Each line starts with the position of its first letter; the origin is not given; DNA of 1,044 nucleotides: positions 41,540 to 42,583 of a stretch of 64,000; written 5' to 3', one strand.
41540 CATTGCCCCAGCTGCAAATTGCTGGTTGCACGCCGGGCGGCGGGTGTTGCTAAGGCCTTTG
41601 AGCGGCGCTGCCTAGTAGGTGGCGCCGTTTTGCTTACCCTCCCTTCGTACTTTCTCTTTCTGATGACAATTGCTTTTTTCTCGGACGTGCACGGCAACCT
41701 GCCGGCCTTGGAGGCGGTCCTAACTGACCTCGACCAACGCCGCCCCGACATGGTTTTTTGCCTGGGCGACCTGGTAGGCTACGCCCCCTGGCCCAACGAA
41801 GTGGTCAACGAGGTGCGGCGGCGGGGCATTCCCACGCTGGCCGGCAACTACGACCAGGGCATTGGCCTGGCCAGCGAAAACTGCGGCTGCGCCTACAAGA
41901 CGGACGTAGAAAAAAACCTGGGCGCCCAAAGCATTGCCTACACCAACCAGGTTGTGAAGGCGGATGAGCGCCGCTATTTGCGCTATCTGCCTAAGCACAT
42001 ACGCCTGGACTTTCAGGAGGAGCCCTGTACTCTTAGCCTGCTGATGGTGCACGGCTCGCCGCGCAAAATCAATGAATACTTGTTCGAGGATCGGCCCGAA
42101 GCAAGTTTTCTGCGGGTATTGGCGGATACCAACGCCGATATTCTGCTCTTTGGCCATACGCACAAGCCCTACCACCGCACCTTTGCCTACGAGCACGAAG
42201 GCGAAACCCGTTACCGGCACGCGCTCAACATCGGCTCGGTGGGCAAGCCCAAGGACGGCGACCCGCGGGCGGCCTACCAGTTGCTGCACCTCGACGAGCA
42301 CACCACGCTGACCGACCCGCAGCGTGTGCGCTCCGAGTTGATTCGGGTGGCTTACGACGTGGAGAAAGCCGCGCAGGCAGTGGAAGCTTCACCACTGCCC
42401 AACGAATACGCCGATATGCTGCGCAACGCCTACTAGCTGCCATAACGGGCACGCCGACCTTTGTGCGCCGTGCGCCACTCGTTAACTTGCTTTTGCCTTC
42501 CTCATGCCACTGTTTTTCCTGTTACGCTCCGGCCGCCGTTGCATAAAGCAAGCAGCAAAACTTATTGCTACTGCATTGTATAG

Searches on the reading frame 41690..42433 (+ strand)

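Call 85: search_protein_families(library=pfam, proteins=[window:41690-42433:+], max_evalue=0.01)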
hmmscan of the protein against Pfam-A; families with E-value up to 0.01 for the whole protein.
window:41690-42433:+ (248 aa): 2 families
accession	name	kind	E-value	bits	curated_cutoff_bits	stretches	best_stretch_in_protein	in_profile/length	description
PF12850.12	Metallophos_2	-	4.9e-15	56.3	27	1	1-203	10-153/154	Calcineurin-like phosphoesterase superfamily domain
PF00149.33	Metallophos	-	4.1e-12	47.4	21.5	1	1-160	10-191/191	Calcineurin-like phosphoesterase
